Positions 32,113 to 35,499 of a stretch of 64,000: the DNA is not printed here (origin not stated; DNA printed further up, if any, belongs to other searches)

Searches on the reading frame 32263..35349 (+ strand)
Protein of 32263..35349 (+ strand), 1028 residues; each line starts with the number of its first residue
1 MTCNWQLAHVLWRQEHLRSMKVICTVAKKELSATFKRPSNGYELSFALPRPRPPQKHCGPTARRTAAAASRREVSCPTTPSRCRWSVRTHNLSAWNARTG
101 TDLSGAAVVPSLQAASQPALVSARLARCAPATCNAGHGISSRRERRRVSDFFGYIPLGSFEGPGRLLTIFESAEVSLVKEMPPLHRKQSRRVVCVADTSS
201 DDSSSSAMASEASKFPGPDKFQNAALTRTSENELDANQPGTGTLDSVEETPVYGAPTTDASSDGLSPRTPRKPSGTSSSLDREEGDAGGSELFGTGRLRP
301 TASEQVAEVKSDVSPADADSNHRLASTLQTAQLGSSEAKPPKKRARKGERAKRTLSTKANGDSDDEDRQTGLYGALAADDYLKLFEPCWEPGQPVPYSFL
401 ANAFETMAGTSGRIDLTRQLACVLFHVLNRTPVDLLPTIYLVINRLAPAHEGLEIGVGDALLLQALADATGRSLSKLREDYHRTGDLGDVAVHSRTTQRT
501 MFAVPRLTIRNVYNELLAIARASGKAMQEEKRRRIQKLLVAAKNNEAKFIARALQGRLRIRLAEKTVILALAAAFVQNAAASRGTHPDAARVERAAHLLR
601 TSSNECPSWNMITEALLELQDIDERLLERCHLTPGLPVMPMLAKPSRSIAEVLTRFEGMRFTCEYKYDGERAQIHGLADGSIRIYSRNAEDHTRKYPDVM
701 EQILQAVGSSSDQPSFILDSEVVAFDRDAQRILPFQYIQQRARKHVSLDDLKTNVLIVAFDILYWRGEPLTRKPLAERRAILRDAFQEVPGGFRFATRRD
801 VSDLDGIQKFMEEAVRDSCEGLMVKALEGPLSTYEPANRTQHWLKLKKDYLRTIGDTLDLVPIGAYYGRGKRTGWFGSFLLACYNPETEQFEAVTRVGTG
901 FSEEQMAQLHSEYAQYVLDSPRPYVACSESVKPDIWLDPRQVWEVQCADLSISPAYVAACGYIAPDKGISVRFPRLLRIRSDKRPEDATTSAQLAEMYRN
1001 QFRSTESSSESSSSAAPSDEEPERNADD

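Call 6: search_protein_families(library=pfam, proteins=[window:32263-35349:+], max_evalue=0.01)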
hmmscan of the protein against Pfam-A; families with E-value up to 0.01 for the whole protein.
window:32263-35349:+ (1028 aa): 3 families
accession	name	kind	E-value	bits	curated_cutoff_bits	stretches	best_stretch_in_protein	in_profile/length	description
PF01068.26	DNA_ligase_A_M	-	1.6e-62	211.3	26.2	1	640-847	1-204/204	ATP dependent DNA ligase domain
PF04675.19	DNA_ligase_A_N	-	9.2e-42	143.6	24.6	1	396-572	1-174/174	DNA ligase N terminus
PF04679.21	DNA_ligase_A_C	-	1.8e-21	76.8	27.5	1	872-983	1-94/94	ATP dependent DNA ligase C terminal region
